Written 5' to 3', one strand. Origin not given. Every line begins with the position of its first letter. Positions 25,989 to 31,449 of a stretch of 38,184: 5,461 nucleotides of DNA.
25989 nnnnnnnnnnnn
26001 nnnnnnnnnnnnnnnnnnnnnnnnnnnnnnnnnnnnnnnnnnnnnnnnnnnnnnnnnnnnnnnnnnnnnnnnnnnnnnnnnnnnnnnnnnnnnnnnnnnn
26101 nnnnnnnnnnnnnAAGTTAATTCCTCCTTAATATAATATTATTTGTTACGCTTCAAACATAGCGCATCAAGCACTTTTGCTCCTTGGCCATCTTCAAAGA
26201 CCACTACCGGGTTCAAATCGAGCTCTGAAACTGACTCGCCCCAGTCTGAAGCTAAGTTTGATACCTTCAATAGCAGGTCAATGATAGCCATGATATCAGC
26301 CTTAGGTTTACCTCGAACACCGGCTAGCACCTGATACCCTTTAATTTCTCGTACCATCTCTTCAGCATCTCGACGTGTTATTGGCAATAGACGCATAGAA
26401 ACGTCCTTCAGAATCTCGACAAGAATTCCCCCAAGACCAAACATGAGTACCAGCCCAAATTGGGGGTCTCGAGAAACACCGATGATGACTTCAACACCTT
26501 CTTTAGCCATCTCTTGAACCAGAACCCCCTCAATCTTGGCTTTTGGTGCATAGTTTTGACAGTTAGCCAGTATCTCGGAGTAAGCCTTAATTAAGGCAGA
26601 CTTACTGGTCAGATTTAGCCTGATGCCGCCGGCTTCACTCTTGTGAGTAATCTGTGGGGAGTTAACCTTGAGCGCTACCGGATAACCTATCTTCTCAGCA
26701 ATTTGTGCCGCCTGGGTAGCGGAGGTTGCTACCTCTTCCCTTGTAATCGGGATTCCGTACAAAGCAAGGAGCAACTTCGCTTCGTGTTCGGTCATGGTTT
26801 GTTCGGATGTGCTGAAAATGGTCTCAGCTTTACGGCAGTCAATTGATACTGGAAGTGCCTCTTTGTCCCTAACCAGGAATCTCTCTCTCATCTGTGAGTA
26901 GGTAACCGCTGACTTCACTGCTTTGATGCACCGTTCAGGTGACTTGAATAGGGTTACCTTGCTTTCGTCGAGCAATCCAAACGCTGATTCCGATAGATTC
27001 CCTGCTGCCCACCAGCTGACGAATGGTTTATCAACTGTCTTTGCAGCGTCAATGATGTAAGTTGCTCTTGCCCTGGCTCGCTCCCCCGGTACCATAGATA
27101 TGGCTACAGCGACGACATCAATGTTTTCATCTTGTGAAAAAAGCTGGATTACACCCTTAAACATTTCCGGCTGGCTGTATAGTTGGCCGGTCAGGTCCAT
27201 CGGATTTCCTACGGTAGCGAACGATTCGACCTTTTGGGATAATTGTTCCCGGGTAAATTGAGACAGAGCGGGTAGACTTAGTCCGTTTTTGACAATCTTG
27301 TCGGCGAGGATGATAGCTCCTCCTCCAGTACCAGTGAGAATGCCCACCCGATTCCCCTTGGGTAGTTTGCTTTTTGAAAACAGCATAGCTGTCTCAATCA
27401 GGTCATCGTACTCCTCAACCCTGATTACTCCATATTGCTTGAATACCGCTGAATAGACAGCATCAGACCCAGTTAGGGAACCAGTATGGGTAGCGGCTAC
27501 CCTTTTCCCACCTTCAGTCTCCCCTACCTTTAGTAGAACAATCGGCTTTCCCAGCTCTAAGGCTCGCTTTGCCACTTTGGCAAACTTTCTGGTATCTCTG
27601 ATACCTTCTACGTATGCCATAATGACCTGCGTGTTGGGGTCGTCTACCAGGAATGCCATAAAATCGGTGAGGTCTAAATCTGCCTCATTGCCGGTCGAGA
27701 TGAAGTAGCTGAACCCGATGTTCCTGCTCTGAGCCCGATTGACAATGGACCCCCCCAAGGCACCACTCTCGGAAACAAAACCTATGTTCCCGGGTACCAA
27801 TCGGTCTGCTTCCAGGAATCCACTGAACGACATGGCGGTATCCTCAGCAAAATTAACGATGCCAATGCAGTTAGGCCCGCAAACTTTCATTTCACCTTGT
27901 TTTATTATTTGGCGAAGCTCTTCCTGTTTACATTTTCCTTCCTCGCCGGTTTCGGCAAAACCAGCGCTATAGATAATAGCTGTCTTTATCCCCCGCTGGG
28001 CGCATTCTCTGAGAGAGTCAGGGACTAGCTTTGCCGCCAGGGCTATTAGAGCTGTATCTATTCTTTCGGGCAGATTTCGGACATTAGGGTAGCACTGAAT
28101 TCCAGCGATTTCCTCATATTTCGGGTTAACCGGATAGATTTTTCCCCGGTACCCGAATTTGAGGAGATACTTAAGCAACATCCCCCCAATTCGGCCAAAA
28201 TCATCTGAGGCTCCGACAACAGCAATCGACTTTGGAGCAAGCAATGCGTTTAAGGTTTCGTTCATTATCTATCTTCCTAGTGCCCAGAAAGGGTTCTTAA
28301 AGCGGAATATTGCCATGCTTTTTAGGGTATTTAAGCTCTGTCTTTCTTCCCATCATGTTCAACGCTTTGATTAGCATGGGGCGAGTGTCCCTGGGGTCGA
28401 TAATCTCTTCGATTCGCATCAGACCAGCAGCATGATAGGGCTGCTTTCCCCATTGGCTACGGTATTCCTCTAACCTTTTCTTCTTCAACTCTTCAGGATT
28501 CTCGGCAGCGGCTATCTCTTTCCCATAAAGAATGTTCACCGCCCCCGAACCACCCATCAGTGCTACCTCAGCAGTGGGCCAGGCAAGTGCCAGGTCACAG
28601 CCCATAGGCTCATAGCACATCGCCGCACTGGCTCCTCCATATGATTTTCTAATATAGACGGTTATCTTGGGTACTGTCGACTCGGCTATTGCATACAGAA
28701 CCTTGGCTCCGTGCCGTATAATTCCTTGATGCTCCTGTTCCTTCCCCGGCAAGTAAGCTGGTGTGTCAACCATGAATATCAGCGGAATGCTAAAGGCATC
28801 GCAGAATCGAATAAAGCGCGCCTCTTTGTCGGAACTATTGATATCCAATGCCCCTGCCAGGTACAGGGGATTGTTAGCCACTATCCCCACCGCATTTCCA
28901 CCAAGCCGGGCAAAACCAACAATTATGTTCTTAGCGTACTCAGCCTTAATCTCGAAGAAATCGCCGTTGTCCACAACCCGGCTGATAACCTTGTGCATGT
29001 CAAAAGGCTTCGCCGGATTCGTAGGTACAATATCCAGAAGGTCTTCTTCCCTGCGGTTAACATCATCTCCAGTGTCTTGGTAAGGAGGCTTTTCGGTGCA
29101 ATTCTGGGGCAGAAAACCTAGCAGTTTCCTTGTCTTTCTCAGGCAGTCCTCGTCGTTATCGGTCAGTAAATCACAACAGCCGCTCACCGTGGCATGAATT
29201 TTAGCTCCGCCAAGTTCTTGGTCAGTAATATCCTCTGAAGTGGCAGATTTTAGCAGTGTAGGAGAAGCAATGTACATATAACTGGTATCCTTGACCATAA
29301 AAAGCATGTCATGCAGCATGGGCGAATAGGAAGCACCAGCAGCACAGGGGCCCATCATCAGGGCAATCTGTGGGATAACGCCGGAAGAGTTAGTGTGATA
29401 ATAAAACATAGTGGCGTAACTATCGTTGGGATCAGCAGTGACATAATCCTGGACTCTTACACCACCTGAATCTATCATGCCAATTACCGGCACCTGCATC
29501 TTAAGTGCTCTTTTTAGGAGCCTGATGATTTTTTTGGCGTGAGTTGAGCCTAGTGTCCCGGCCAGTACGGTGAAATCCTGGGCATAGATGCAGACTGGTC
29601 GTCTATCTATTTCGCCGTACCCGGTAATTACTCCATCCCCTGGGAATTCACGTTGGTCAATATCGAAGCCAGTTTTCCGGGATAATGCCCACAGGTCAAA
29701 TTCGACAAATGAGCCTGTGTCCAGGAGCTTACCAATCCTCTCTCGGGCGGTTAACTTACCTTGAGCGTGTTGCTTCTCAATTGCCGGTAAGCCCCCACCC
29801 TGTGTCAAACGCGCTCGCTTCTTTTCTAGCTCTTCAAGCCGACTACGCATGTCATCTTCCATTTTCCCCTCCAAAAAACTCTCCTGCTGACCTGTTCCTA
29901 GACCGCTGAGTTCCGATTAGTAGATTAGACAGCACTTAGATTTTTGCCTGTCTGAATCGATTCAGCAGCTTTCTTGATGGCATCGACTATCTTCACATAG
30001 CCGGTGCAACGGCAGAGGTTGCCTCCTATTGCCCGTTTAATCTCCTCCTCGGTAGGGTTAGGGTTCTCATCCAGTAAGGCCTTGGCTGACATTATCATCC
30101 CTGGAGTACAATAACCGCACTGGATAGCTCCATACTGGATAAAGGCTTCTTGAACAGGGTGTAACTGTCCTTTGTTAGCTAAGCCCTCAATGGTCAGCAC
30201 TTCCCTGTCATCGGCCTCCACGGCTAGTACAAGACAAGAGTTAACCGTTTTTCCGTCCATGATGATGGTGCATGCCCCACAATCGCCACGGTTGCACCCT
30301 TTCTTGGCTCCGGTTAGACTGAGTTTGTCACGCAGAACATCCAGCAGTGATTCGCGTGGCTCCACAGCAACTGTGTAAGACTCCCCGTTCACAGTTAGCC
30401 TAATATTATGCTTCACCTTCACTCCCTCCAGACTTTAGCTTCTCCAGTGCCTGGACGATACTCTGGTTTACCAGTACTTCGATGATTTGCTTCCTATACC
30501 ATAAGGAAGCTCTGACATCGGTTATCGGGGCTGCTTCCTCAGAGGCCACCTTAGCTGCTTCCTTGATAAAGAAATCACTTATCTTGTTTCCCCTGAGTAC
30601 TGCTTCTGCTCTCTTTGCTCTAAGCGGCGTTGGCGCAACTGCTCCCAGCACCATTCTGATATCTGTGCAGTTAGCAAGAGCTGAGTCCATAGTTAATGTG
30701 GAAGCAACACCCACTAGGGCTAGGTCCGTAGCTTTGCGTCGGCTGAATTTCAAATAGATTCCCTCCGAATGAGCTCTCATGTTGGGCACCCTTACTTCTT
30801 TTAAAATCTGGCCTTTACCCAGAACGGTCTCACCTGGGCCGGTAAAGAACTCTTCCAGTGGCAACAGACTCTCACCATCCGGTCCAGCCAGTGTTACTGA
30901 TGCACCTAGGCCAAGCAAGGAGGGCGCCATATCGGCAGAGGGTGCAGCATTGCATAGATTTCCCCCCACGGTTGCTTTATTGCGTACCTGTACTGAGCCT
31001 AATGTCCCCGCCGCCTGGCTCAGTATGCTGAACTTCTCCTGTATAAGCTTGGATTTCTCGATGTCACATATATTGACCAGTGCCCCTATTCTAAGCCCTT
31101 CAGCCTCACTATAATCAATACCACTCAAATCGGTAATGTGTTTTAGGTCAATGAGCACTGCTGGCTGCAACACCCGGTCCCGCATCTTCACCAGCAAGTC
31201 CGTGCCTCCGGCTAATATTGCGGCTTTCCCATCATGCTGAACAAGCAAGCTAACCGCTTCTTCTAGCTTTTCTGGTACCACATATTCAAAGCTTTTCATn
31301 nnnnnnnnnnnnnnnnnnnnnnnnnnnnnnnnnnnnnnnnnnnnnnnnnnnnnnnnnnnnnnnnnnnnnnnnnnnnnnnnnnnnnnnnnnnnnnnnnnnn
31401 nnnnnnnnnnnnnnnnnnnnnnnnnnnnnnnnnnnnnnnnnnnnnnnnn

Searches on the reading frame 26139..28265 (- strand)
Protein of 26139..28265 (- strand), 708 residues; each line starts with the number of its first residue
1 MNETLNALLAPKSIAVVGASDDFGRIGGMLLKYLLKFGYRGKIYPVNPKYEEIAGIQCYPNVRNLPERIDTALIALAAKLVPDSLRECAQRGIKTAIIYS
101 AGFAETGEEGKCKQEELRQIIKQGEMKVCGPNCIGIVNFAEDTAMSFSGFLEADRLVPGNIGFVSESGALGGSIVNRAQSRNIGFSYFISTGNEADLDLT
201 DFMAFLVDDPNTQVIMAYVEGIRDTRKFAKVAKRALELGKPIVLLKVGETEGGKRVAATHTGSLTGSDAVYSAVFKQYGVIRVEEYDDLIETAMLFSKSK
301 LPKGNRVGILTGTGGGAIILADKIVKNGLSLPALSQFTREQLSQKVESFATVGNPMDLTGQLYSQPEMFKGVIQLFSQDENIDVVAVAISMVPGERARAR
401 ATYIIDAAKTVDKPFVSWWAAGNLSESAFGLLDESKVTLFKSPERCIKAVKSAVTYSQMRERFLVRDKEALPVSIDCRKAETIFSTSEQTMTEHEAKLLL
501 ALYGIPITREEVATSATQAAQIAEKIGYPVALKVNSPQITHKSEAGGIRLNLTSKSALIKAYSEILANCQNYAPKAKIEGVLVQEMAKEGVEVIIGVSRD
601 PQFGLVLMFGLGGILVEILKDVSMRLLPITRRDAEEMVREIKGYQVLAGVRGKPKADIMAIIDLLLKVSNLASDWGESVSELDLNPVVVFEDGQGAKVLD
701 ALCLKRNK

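Call 8: search_protein_families(library=pfam, proteins=[window:26139-28265:-], max_evalue=0.001)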
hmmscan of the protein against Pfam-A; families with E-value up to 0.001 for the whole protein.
window:26139-28265:- (708 aa): 6 families
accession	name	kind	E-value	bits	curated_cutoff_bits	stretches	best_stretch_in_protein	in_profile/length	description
PF13549.11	ATP-grasp_5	-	4e-80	268.7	27.6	1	486-701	5-217/221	ATP-grasp domain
PF13607.11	Succ_CoA_lig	-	1.9e-54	183.6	27.4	1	158-296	1-138/138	Succinyl-CoA ligase like flavodoxin domain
PF13380.12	CoA_binding_2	-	2.7e-26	92.7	22.8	1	12-137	1-114/116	CoA binding domain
PF02629.25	CoA_binding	-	3.4e-12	47.4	22.3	1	12-102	4-97/97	CoA binding domain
PF19045.5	Ligase_CoA_2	-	6.6e-09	36.4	23.7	1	308-441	2-138/162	Ligase-CoA domain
PF08442.15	ATP-grasp_2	-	4.5e-05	23.6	29.5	1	491-597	2-111/202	ATP-grasp domain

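Call 39: search_protein_families(library=ncbifam, proteins=[window:26139-28265:-], max_evalue=0.00001)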
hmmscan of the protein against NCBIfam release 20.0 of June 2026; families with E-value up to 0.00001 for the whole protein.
window:26139-28265:- (708 aa): 9 families
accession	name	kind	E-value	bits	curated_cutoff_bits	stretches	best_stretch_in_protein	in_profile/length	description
NF045494.1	AcCoALig_Archglob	equivalog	3.4e-171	571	1200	2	4-457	217-663/665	acetate--CoA ligase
NF045493.1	HydDutCoALig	equivalog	2.9e-162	541.8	1300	1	7-701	5-694/698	4-hydroxybutyrate--CoA ligase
NF045492.1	HydPropCoALig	equivalog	4.5e-142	474.8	1300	2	5-443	248-683/700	3-hydroxypropionate--CoA ligase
TIGR02717.1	AcCoA-syn-alpha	equivalog_domain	1.3e-132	442.7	567.15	1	5-456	1-446/447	acetate--CoA ligase alpha subunit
NF004230.0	PRK05678.1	equivalog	1.3e-13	50.9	336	1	53-264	48-251/291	succinate--CoA ligase subunit alpha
TIGR01019.1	sucCoAalpha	subfamily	2.3e-11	43.7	353.2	1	57-264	50-249/286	succinate--CoA ligase subunit alpha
NF001913.0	PRK00696.1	equivalog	6.6e-10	38.5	370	1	491-701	3-214/388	ADP-forming succinate--CoA ligase subunit beta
TIGR01016.1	sucCoAbeta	subfamily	2.9e-08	33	375.55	1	491-694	3-208/386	succinate-CoA ligase subunit beta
NF010623.0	PRK14016.1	subfamily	8.9e-07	27.4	877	1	495-567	217-284/871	cyanophycin synthetase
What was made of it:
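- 26139..28265 (-): Fused ADP-forming acyl-CoA synthetase. calls 8, 39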

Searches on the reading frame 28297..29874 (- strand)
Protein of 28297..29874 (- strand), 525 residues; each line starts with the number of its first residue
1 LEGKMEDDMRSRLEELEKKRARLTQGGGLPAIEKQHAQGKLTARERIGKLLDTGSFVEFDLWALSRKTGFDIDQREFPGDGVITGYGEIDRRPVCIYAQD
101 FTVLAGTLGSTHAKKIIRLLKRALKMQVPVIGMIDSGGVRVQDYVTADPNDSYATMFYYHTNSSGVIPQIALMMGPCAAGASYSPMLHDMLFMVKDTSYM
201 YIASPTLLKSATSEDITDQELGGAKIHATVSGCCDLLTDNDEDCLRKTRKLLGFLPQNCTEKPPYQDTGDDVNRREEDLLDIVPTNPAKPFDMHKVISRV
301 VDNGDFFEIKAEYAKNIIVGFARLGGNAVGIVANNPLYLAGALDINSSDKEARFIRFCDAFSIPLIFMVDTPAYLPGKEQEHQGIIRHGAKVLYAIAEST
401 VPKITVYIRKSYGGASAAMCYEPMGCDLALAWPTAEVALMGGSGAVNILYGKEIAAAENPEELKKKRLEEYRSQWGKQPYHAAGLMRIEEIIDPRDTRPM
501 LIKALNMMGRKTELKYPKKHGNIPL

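Call 8: search_protein_families(library=pfam, proteins=[window:28297-29874:-], max_evalue=0.001)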
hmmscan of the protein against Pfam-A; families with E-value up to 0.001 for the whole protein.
window:28297-29874:- (525 aa): 2 families
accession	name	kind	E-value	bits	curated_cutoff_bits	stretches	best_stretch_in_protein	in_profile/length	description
PF01039.27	Carboxyl_trans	-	4.2e-163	543.9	22.3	1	34-523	1-493/493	Carboxyl transferase domain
PF03255.19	ACCA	-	2.8e-10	40.3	23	1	350-415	135-201/310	Acetyl co-enzyme A carboxylase carboxyltransferase-like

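Call 39: search_protein_families(library=ncbifam, proteins=[window:28297-29874:-], max_evalue=0.00001)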
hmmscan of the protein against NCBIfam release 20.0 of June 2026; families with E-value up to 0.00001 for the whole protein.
window:28297-29874:- (525 aa): 8 families
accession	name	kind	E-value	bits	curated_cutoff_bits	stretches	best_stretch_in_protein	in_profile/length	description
TIGR01117.1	mmdA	subfamily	1.3e-206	687.3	998.8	1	12-525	2-512/512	methylmalonyl-CoA decarboxylase subunit alpha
TIGR00515.1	accD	equivalog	3.3e-17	62.7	317.45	1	40-190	56-218/285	acetyl-CoA carboxylase, carboxyltransferase subunit beta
NF005530.0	PRK07189.1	equivalog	1.4e-15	57.2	228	1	40-143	15-125/303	biotin-independent malonate decarboxylase subunit beta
TIGR03133.1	malonate_beta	equivalog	1.1e-14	54.3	278.15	1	41-143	6-115/274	biotin-independent malonate decarboxylase subunit beta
NF041504.1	AccA_sub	subfamily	1.2e-11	44.5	300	1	338-415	70-148/257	carboxyltransferase subunit alpha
NF004344.0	PRK05724.1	equivalog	9.5e-10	38.2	357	1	350-415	139-205/319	acetyl-CoA carboxylase carboxyltransferase subunit alpha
TIGR00513.1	accA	equivalog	2.2e-08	33.8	319.3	0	350-415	139-205/321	acetyl-CoA carboxylase carboxyl transferase subunit alpha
NF008971.0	PRK12319.1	equivalog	4.8e-06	26.3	406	0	112-206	80-175/256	acetyl-CoA carboxylase carboxyl transferase subunit alpha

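Call 73: search_solved_structures(query=window:28297-29874:-, max_evalue=1e-20)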
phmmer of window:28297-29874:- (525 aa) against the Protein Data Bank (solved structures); distinct sequences matched with E-value up to 1e-20: 46.
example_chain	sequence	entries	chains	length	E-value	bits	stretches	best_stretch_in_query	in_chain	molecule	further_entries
1vrg_A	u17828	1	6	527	2.1e-176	590.7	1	9-525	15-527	propionyl-CoA carboxylase, beta subunit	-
1x0u_A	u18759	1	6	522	1.8e-175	587.5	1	11-525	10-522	hypothetical methylmalonyl-CoA decarboxylase alpha subunit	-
6ybp_A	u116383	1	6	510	1.1e-157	528.9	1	9-525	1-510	Propionyl-CoA carboxylase beta chain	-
6ybq_A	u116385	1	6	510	1.1e-156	525.6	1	9-525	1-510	Propionyl-CoA carboxylase beta chain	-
8pn8_A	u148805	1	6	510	1.5e-156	525.1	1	9-525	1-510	Propionyl-CoA carboxylase beta chain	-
8pn7_A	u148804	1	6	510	1.4e-155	521.9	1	9-525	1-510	Propionyl-CoA carboxylase beta chain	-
1on3_A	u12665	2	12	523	2e-155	521.4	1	4-524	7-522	Methylmalonyl-CoA carboxyltransferase 12S subunit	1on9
3n6r_B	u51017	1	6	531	2.2e-153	514.7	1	9-525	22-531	Propionyl-CoA carboxylase, beta subunit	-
3ibb_A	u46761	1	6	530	1e-152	512.5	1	11-525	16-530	Propionyl-CoA carboxylase complex B subunit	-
3iav_A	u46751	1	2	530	3.7e-152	510.6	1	11-525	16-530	Propionyl-CoA carboxylase complex B subunit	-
3ib9_A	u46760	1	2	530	5.1e-152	510.2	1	11-525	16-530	Propionyl-CoA carboxylase complex B subunit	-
1xnw_A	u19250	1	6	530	5.1e-152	510.2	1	11-525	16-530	propionyl-CoA carboxylase complex B subunit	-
3mfm_C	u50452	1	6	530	6.9e-152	509.7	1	11-525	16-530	Propionyl-CoA carboxylase complex B subunit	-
1xnv_A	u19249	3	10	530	7e-152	509.7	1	11-525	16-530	propionyl-CoA carboxylase complex B subunit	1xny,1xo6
2a7s_A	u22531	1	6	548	2.9e-146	491.2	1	11-525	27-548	Probable propionyl-CoA carboxylase beta chain 5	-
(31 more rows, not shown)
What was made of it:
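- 28297..29874 (-): Carboxyltransferase of the propionyl-CoA carboxylase beta / methylmalonyl-CoA decarboxylase alpha type. Not of the glutaconyl-CoA decarboxylase type. calls 8, 39, 73
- A methylmalonyl-CoA-decarboxylase-type carboxyltransferase sits in the window's cluster (call 73), which hints at an alpha-carboxylated acyl-CoA intermediate.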

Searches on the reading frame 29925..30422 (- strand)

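Call 8: search_protein_families(library=pfam, proteins=[window:29925-30422:-], max_evalue=0.001)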
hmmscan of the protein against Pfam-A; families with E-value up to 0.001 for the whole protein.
window:29925-30422:- (165 aa): 3 families
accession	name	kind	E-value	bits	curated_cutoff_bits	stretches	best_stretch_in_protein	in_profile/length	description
PF01799.25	Fer2_2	-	6.1e-37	126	30.3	1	77-150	1-75/75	[2Fe-2S] binding domain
PF00111.32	Fer2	-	1.8e-08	34.6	21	1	10-66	2-56/77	2Fe-2S iron-sulfur cluster binding domain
PF13085.11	Fer2_3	-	6.2e-06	26.6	27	1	14-83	19-91/107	2Fe-2S iron-sulfur cluster binding domain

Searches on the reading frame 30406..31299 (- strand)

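Call 8: search_protein_families(library=pfam, proteins=[window:30406-31299:-], max_evalue=0.001)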
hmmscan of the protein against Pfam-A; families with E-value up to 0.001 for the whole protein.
window:30406-31299:- (297 aa): 2 families
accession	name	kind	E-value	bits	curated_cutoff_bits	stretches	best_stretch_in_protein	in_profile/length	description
PF00941.27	FAD_binding_5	-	3.6e-51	173.8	27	1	3-173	2-169/170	FAD binding domain in molybdopterin dehydrogenase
PF03450.22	CO_deh_flav_C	-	2e-22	79.7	25.5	1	183-279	3-97/102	CO dehydrogenase flavoprotein C-terminal domain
